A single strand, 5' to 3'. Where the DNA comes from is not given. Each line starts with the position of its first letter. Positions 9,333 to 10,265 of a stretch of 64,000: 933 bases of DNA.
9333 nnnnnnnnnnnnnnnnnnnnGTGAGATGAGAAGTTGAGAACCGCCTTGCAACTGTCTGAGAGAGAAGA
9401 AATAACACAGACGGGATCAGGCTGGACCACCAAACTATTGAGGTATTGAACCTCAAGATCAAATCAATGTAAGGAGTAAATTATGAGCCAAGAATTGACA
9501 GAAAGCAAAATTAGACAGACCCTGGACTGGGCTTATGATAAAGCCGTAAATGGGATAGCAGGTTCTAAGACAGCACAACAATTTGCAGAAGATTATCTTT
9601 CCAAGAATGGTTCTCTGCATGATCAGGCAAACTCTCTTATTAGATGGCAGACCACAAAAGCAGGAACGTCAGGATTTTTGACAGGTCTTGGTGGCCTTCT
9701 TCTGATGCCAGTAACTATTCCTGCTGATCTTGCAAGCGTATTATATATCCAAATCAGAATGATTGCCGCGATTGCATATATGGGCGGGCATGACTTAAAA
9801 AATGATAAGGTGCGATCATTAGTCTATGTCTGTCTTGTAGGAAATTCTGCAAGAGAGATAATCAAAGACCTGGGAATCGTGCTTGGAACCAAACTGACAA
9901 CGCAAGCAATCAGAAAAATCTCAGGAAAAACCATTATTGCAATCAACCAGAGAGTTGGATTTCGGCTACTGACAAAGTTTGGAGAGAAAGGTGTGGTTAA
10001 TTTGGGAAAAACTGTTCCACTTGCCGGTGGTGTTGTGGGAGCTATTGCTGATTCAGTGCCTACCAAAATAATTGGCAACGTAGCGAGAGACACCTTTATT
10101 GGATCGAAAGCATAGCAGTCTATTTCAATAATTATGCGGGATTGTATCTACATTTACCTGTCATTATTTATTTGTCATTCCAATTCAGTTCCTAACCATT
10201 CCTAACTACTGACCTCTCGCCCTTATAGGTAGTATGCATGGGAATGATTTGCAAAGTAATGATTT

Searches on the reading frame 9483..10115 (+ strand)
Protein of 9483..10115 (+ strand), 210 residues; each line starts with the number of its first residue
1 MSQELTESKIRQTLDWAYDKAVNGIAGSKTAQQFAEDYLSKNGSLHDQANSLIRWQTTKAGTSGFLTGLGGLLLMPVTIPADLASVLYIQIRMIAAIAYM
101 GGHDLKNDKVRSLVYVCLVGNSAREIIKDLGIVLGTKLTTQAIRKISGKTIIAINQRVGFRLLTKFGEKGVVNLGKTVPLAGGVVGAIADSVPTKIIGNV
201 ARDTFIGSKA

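Call 9: search_protein_families(library=pfam, proteins=[window:9483-10115:+], max_evalue=0.01)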
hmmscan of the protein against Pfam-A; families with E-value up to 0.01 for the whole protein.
window:9483-10115:+ (210 aa): 1 family
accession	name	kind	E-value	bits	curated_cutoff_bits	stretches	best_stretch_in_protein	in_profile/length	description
PF12787.12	EcsC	-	2.2e-12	47.6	30.4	1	9-205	39-235/240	EcsC protein family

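Call 15: find_encoding_contigs(protein=window:9483-10115:+, flank=10000, max_places=10)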
Protein window:9483-10115:+ (210 aa): no gene with exactly this product is on record in the collection.

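Call 16: find_homologous_proteins(query=window:9483-10115:+, max_evalue=0.00001)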
Query window:9483-10115:+ (210 aa): 3571 proteins with E <= 0.00001 among 3958 candidates; the best 120 are listed.
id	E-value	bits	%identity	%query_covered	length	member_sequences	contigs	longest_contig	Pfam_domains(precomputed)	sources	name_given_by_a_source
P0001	2.0e-127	440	99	100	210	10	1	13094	PF12787.13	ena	-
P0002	5.7e-119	413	91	100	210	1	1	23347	PF12787.13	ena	-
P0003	3.8e-115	400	90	100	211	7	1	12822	PF12787.13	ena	-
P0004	6.3e-112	390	87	100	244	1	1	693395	PF12787.13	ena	-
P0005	3.3e-102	358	81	100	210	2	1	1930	PF12787.13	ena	-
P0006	3.4e-102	358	82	98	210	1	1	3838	PF12787.13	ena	-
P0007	1.5e-101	356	82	98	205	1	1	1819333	PF12787.13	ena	-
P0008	4.2e-100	351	79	100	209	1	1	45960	PF12787.13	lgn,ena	-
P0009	2.0e-99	349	73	100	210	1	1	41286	PF12787.13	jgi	jgi:hypothetical protein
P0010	1.0e-98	347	74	100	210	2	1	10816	PF12787.13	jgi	jgi:hypothetical protein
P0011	1.4e-98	346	73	100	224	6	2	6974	PF12787.13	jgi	jgi:hypothetical protein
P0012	7.0e-98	344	74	99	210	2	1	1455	PF12787.13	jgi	jgi:hypothetical protein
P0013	7.1e-98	344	72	100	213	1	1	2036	PF12787.13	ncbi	-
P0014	1.1e-97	343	73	99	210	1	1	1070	PF12787.13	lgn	-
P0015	1.6e-97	343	72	100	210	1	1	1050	PF12787.13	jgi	-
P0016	8.7e-96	337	74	100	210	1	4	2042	PF12787.13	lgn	-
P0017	1.2e-95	337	71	100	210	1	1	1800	PF12787.13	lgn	-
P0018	1.3e-95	336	71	99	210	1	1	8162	PF12787.13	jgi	-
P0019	1.7e-95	336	70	100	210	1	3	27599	PF12787.13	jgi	-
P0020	2.3e-95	336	71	98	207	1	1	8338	PF12787.13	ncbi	-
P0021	2.5e-95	336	70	100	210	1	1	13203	PF12787.13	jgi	jgi:hypothetical protein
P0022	2.8e-95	335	71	98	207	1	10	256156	PF12787.13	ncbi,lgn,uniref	ncbi:EcsC family protein [Aeromonas enteropelogenes]|uniref:EcsC family protein n=1 Tax=Aeromonas en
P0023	3.3e-95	335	72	98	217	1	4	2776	PF12787.13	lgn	-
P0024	4.8e-95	335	71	98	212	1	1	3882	PF12787.13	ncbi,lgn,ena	-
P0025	5.7e-95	334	72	98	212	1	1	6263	PF12787.13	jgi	-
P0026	8.9e-95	334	70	98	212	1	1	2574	PF12787.13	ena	-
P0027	1.2e-94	333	71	100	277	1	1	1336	PF12787.13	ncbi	-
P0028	1.2e-94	333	70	98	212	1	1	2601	PF12787.13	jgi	-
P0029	1.2e-94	333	70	98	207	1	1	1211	PF12787.13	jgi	-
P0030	1.4e-94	333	73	100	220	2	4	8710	PF12787.13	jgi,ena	jgi:uncharacterized protein (DUF697 family)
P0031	1.5e-94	333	71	98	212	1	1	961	PF12787.13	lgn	-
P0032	2.8e-94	332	71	98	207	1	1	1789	PF12787.13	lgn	-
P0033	3.3e-94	332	72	98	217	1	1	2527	PF12787.13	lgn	-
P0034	3.3e-94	332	72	98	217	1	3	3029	PF12787.13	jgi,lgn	-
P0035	3.7e-94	332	71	98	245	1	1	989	PF12787.13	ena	-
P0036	4.9e-94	331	71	98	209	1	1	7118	PF12787.13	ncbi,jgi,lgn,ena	-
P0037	5.4e-94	331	72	100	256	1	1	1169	PF12787.13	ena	-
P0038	5.6e-94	331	69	98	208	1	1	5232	PF12787.13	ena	-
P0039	6.5e-94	331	70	100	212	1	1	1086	PF12787.13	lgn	-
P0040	1.3e-93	330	72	99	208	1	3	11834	PF12787.13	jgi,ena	jgi:hypothetical protein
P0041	1.4e-93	330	71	99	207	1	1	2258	PF12787.13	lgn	-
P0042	1.7e-93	330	69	100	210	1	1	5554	PF12787.13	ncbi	ncbi:EcsC family protein [Thermodesulfobacteriota bacterium]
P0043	2.2e-93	329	72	98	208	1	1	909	PF12787.13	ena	-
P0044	2.5e-93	329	69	100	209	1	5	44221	PF12787.13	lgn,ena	-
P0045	3.4e-93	329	69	98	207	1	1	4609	PF12787.13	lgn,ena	-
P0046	3.6e-93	328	70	100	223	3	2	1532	PF12787.13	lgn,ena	-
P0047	4.0e-93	328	70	98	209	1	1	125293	PF12787.13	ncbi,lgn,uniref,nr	ncbi:EcsC family protein [Azotobacter chroococcum]|uniref:EcsC family protein n=1 Tax=Azotobacter ch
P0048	4.5e-93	328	69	99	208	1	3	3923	PF12787.13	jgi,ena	jgi:uncharacterized protein (DUF697 family)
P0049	4.8e-93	328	70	98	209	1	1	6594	PF12787.13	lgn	-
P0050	6.4e-93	328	69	100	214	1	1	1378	PF12787.13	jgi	jgi:uncharacterized protein (DUF697 family)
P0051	6.8e-93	328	72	98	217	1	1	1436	PF12787.13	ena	-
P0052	7.9e-93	327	71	100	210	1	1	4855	PF12787.13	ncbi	-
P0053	8.0e-93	327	72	98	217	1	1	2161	PF12787.13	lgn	-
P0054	8.4e-93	327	68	98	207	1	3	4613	PF12787.13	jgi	-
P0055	9.5e-93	327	70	98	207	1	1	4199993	PF12787.13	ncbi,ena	-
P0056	1.1e-92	327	71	98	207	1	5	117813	PF12787.13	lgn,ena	-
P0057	1.2e-92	327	68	100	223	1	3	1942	PF12787.13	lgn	-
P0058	1.5e-92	326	70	99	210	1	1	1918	PF12787.13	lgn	-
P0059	1.8e-92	326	70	98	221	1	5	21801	PF12787.13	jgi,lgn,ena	-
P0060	1.9e-92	326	69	100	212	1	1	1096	PF12787.13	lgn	-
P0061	2.1e-92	326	70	98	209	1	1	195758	PF12787.13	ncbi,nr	ncbi:EcsC family protein [Azotobacter chroococcum subsp. isscasi]|nr:EcsC family protein [Azotobacte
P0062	2.9e-92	326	69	100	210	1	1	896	PF12787.13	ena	-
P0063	2.9e-92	325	70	98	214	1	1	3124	PF12787.13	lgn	-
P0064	3.2e-92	325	70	99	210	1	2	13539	PF12787.13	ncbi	-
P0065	3.2e-92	325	71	98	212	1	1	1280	PF12787.13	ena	-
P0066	3.7e-92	325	69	98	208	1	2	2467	PF12787.13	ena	-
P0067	4.9e-92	325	70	98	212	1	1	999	PF12787.13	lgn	-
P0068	6.4e-92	324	70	98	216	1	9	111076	PF12787.13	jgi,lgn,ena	-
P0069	6.7e-92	324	70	98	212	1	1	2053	PF12787.13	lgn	-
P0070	7.0e-92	324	69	99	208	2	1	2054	PF12787.13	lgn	-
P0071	7.3e-92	324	69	98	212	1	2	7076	PF12787.13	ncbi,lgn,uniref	ncbi:EcsC family protein [Pontibacterium sp.]|uniref:EcsC family protein n=1 Tax=Pontibacterium sp. 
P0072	7.6e-92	324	68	98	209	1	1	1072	PF12787.13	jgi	jgi:uncharacterized protein (DUF697 family)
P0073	8.2e-92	324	68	98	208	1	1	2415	PF12787.13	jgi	-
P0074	9.0e-92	324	70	100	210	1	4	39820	PF12787.13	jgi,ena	-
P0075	9.6e-92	324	68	98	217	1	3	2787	PF12787.13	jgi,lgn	-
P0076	1.2e-91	324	69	98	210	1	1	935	PF12787.13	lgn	-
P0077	1.2e-91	324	76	91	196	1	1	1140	PF12787.13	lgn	-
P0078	1.2e-91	323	69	99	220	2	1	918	PF12787.13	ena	-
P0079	1.4e-91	323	69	98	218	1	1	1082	PF12787.13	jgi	jgi:uncharacterized protein (DUF697 family)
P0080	1.7e-91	323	67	100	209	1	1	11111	PF12787.13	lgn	-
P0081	1.8e-91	323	68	98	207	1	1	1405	PF12787.13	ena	-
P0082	2.7e-91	322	70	98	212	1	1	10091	PF12787.13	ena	-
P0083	2.8e-91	322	68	100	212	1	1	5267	PF12787.13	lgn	-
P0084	2.9e-91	322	68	98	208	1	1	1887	PF12787.13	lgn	-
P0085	3.1e-91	322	69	98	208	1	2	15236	PF12787.13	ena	-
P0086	3.4e-91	322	69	98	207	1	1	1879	PF12787.13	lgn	-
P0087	3.5e-91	322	68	98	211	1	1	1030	PF12787.13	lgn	-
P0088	3.8e-91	322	70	98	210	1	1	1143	PF12787.13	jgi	jgi:hypothetical protein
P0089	4.2e-91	322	70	100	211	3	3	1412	PF12787.13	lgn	-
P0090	4.6e-91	322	68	98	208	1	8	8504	PF12787.13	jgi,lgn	jgi:uncharacterized protein (DUF697 family)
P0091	4.7e-91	322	68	98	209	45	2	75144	PF12787.13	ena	-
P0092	5.5e-91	321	68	98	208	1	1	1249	PF12787.13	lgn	-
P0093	5.9e-91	321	70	98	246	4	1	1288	PF12787.13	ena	-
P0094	6.4e-91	321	70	98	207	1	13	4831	PF12787.13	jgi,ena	-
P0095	6.7e-91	321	68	98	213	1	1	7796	PF12787.13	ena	-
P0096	6.8e-91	321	69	98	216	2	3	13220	PF12787.13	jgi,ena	jgi:uncharacterized protein (DUF697 family)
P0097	7.1e-91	321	68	100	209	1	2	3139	PF12787.13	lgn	-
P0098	7.2e-91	321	67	98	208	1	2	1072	PF12787.13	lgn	-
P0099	7.3e-91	321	69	98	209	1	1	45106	PF12787.13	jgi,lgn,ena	-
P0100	7.7e-91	321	69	99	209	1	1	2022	PF12787.13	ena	-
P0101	8.0e-91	321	69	98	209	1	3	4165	PF12787.13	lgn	-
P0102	8.3e-91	321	67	99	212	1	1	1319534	PF12787.13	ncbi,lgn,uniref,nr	ncbi:EcsC family protein (plasmid) [Pseudoalteromonas piscicida]|uniref:EcsC family protein n=1 Tax=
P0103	8.3e-91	321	67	99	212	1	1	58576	PF12787.13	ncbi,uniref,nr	ncbi:EcsC family protein [Pseudoalteromonas sp. HM-SA03]|uniref:EcsC family protein n=1 Tax=Pseudoal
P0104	9.0e-91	321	70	98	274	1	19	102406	PF12787.13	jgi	jgi:hypothetical protein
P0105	9.7e-91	321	68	98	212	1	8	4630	PF12787.13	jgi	-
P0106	9.9e-91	321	68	98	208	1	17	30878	PF12787.13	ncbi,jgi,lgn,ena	-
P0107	1.0e-90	320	68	98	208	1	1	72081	PF12787.13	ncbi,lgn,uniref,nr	ncbi:EcsC family protein [Aeromonas sobria]|uniref:EcsC family protein n=1 Tax=Aeromonas sobria TaxI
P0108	1.0e-90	320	69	98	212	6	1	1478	PF12787.13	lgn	-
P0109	1.1e-90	320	69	98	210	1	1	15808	PF12787.13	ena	-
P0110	1.1e-90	320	68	98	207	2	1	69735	PF12787.13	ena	-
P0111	1.1e-90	320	69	100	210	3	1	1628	PF12787.13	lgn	-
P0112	1.1e-90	320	70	98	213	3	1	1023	PF12787.13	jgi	jgi:uncharacterized protein (DUF697 family)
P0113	1.2e-90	320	68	98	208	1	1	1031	PF12787.13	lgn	-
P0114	1.2e-90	320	68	96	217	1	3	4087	PF12787.13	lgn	-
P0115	1.2e-90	320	68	98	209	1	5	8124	PF12787.13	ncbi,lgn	-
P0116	1.3e-90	320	66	98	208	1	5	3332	PF12787.13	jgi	-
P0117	1.4e-90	320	68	98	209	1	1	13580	PF12787.13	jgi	jgi:hypothetical protein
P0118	1.4e-90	320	68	98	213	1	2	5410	PF12787.13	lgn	-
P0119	1.6e-90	320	68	98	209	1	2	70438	PF12787.13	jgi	jgi:hypothetical protein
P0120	1.9e-90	320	69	99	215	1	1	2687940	PF12787.13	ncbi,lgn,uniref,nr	ncbi:uncharacterized protein (DUF697 family) [Duganella sp. 1224]|uniref:EcsC family protein n=1 Tax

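Call 17: find_encoding_contigs(protein=P0001, flank=10000, max_places=4)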
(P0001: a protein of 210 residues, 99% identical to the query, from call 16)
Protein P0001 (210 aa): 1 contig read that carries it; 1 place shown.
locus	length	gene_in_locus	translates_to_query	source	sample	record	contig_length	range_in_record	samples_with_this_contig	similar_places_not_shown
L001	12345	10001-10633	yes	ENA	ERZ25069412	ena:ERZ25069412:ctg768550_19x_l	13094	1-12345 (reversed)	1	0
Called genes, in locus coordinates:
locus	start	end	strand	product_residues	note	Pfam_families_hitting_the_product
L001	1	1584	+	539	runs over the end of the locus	PF22335:Cas10-Cmr2_palm2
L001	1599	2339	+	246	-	PF03787:RAMPs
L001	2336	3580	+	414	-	PF03787:RAMPs (weak), PF09700:Cas_Cmr3 (faint)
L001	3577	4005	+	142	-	-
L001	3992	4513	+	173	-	-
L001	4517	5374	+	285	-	PF03787:RAMPs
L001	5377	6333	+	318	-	PF03787:RAMPs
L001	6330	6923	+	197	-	PF27799:CRISPR-assoc_Csx19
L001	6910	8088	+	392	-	PF03787:RAMPs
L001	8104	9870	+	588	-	-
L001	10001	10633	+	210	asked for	PF12787:EcsC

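Call 18: find_encoding_contigs(protein=P0002, flank=10000, max_places=4)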
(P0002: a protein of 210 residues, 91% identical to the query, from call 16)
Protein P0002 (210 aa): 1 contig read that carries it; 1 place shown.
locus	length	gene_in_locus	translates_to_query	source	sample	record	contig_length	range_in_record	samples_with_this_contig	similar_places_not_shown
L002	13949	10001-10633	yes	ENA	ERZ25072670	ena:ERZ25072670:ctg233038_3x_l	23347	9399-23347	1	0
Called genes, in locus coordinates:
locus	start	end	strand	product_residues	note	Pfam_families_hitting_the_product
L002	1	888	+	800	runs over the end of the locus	PF03787:RAMPs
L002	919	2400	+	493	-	PF03787:RAMPs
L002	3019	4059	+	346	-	PF09651:Cas_APE2256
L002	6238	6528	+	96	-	-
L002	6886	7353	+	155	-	-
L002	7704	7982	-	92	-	-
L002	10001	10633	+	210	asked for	PF12787:EcsC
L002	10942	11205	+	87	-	-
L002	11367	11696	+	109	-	PF21814:DUF6883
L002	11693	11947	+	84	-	PF16277:DUF4926 (weak)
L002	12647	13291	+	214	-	PF13431:TPR_17 (faint), PF24575:TPR_Slam (faint), PF00515:TPR_1 (faint), PF07719:TPR_2 (faint), PF13181:TPR_8 (faint), PF13174:TPR_6 (faint), PF13428:TPR_14 (faint), PF13432:TPR_16 (faint), +1 more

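Call 19: find_encoding_contigs(protein=P0003, flank=10000, max_places=4)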
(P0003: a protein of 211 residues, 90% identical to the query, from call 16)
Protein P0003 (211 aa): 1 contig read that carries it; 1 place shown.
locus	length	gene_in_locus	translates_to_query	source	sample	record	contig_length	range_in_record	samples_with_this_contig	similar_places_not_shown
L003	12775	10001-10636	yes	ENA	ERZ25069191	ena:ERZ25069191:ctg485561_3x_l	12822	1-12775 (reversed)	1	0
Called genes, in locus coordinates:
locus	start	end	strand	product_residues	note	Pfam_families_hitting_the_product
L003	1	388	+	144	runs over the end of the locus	?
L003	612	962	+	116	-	PF06803:DUF1232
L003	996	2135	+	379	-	PF09651:Cas_APE2256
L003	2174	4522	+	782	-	PF01966:HD (weak), PF18211:Csm1_B, PF22335:Cas10-Cmr2_palm2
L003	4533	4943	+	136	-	PF03750:Csm2_III-A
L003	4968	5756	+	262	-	PF03787:RAMPs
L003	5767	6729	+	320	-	PF03787:RAMPs (faint), PF17953:Csm4_C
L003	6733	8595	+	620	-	PF03787:RAMPs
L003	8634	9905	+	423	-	PF22205:Csm6_6H (weak), PF09670:Cas_Cas02710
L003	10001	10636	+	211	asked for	PF12787:EcsC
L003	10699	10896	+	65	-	-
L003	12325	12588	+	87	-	-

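Call 20: find_encoding_contigs(protein=P0004, flank=10000, max_places=4)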
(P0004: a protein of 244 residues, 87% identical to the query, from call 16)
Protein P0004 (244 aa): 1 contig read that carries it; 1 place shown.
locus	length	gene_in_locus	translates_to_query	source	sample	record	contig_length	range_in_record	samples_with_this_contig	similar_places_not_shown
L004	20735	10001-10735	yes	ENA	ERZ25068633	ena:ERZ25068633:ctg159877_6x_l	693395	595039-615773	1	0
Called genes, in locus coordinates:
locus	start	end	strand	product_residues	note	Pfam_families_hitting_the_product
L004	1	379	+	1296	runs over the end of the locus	PF00270:DEAD, PF13401:AAA_22 (faint), PF00271:Helicase_C, PF04408:WHD_HA2 (weak), PF21010:HA2_C (weak), PF07717:OB_NTP_bind, PF11898:DUF3418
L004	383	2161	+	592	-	PF00664:ABC_membrane, PF00005:ABC_tran, PF02463:SMC_N (faint)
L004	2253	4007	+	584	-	PF00664:ABC_membrane, PF00005:ABC_tran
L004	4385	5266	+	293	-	PF08450:SGL (faint), PF01436:NHL (faint)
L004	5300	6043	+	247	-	PF03328:HpcH_HpaI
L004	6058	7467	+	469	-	PF07690:MFS_1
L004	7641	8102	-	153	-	-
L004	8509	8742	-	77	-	-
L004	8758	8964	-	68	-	-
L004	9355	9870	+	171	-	PF04970:LRAT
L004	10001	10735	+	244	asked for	PF12787:EcsC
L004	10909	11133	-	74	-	-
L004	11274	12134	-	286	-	PF04909:Amidohydro_2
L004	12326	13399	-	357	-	PF02073:Peptidase_M29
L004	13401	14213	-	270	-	PF01261:AP_endonuc_2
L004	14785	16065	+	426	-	PF00884:Sulfatase, PF01663:Phosphodiest (weak), PF16347:SGSH_C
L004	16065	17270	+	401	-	PF01408:GFO_IDH_MocA, PF22725:GFO_IDH_MocA_C3, PF02894:GFO_IDH_MocA_C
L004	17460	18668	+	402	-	-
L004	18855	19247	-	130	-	PF00903:Glyoxalase, PF12681:Glyoxalase_2 (faint), PF13669:Glyoxalase_4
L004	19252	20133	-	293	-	PF00140:Sigma70_r1_2, PF04542:Sigma70_r2, PF04539:Sigma70_r3, PF04545:Sigma70_r4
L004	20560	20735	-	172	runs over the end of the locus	PF00210:Ferritin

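Call 25: find_related_loci(query=A1, collection=genome_contigs, flank=10000)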
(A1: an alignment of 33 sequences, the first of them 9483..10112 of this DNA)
Query A1 (210 aa) in genome_contigs; peptide patterns used: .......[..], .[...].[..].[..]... (x = any residue, [..] = any of these).
361 stretches matched a pattern; 312 encode a relative of the query (tblastn E <= 1e-3); the best 80 are kept; 80 distinct loci.
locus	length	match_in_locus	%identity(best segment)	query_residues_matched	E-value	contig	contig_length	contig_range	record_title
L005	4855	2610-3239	71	1-210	2e-100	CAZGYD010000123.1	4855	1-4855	MAG TPA_asm: uncultured Rhodocyclaceae bacterium isolate binchicken_co23_177 genome assembly, contig: k141_782750, whole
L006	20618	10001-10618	70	1-206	2e-99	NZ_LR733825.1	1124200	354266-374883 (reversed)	Pseudomonas sp. 8Z isolate Pseudomonas sp. 8Z, whole genome shotgun sequence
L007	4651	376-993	69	1-206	2e-99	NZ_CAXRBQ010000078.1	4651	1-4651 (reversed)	MAG: Pontibacterium sp. isolate YZ09aB_5.74 k141_957047, whole genome shotgun sequence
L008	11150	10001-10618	70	1-206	5e-98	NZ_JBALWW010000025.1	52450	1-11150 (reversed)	MAG: Halopseudomonas sp. isolate 8NakV-03 NODE_25_length_52450_cov_43.055487, whole genome shotgun sequence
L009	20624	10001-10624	69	1-208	1e-97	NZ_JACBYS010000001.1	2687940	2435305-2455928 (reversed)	Duganella sp. 1224 Ga0365423_01, whole genome shotgun sequence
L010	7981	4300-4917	68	1-206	3e-97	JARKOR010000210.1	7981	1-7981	MAG: Candidatus Nanosynbacter sp. isolate D148_maxbin.008 k141_183739, whole genome shotgun sequence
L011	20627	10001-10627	69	1-209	7e-97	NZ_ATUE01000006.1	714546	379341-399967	Perlucidibaca piscinae DSM 21586 F595DRAFT_scaffold00002.2_C, whole genome shotgun sequence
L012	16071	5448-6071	66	1-208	4e-96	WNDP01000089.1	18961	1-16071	MAG: Acinetobacter bereziniae isolate cluster_DBSCAN_round1_3 GAK29_89, whole genome shotgun sequence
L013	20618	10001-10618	67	1-206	7e-96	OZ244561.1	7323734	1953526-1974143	MAG: Candidatus Latescibacterota bacterium isolate 14245923-b953-489b-b549-9f362580a9e9 genome assembly, chromosome: 1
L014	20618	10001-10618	67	1-206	3e-95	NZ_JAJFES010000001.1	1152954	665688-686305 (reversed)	Massilia sp. IC2-278 NODE_1_length_1152954_cov_21.517947, whole genome shotgun sequence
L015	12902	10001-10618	67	1-206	5e-95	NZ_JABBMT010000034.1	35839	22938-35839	Pseudoalteromonas arctica strain NEC-BIFX-2020_0012 NODE_34_length_35839_cov_63.082325, whole genome shotgun sequence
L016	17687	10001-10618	63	1-206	1e-94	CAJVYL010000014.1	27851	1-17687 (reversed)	MAG TPA_asm: uncultured Methylococcales bacterium isolate SRR5469033_bin.11_MetaBAT_v2.12.1_MAG genome assembly, contig:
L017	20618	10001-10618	67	1-206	3e-94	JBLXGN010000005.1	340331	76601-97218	MAG: Marinobacterium sp. isolate ET04-18 T04maxbin_out.057RE.5K@5, whole genome shotgun sequence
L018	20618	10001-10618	67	1-206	3e-94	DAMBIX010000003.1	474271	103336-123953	MAG TPA_asm: Pseudomonas sp. isolate CTOTU48942 NODE_4_length_474271_cov_8.936965, whole genome shotgun sequence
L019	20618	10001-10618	68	1-206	2e-93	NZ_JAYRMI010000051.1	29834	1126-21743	MAG: Zoogloea sp. isolate XM2_XAASGE2bin.30 NODE_900_length_29834_cov_2.108796, whole genome shotgun sequence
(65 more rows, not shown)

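Call 39: find_encoding_contigs(protein=P0007, flank=10000, max_places=3)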
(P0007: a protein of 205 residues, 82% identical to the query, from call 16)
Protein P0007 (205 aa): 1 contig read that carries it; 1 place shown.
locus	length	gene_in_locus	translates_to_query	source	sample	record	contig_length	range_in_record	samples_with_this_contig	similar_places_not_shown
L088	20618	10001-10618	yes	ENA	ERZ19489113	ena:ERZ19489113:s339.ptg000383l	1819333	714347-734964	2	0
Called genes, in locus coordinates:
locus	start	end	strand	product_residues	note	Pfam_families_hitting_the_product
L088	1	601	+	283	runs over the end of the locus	PF16798:DUF5069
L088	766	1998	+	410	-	PF05626:DUF790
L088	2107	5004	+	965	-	PF00675:Peptidase_M16, PF05193:Peptidase_M16_C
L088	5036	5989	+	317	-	PF01555:N6_N4_Mtase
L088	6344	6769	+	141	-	PF22518:DUF6997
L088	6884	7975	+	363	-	PF02746:MR_MLE_N, PF13378:MR_MLE_C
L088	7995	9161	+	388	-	PF08442:ATP-grasp_2, PF13549:ATP-grasp_5, PF24948:Citrate_synth_N, PF00549:Ligase_CoA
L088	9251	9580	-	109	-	-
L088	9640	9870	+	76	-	-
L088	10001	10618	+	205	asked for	PF12787:EcsC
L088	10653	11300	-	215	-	PF13358:DDE_3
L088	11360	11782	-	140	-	PF13384:HTH_23, PF13518:HTH_28, PF13551:HTH_29, PF13565:HTH_32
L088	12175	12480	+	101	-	PF09723:Zn_ribbon_8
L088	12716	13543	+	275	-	PF01555:N6_N4_Mtase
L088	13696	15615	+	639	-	PF00012:HSP70, PF06723:MreB_Mbl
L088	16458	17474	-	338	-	PF13546:DDE_5 (weak), PF01609:DDE_Tnp_1, PF13701:DDE_Tnp_1_4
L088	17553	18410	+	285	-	PF00574:CLP_protease (faint), PF25145:NfeD1b_N, PF01972:SDH_protease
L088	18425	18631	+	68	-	-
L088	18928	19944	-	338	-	PF13546:DDE_5, PF01609:DDE_Tnp_1, PF13701:DDE_Tnp_1_4 (weak)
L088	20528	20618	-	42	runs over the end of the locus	-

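Call 40: find_encoding_contigs(protein=P0008, flank=10000, max_places=3)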
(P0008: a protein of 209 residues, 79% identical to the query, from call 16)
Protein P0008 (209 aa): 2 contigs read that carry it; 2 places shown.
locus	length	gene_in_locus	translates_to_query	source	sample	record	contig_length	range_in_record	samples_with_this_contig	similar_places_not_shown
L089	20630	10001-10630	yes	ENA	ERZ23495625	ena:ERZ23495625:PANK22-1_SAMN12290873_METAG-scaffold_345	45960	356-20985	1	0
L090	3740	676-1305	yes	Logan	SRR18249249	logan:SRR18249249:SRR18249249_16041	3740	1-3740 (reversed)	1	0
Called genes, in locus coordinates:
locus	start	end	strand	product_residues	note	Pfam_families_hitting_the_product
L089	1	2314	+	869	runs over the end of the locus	PF05345:He_PIG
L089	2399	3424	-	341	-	PF01261:AP_endonuc_2, PF03786:UxuA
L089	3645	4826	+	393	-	PF10509:GalKase_gal_bdg (weak), PF00288:GHMP_kinases_N, PF08544:GHMP_kinases_C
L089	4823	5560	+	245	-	PF00483:NTP_transferase, PF12804:NTP_transf_3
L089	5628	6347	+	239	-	PF05685:Uma2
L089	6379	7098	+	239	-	PF05685:Uma2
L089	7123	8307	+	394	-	-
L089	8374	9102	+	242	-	PF02311:AraC_binding (faint), PF05899:Cupin_3 (faint), PF07883:Cupin_2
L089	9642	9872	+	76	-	-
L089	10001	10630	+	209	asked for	PF12787:EcsC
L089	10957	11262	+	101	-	PF09723:Zn_ribbon_8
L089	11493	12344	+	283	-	PF01555:N6_N4_Mtase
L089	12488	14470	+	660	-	PF00012:HSP70, PF06723:MreB_Mbl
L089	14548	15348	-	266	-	PF06347:SH3_4, PF08239:SH3_3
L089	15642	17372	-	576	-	PF09378:HAS-barrel (weak), PF01935:DUF87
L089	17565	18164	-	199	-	PF09378:HAS-barrel (weak)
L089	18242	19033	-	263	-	PF01555:N6_N4_Mtase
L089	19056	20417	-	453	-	PF09376:NurA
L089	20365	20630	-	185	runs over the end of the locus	-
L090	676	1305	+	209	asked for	PF12787:EcsC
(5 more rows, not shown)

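Call 65: search_protein_families(library=padloc, proteins=[window:9483-10115:+], max_evalue=0.001)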
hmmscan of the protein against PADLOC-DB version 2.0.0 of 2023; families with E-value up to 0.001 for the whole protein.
window:9483-10115:+ (210 aa): 2 families
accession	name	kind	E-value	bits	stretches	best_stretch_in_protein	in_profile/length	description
PDLC04988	PDC-S29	-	1.5e-87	290.8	1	3-207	10-214/220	-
PDLC04989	PDC-S30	-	4.9e-14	50.3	1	43-165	63-181/268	-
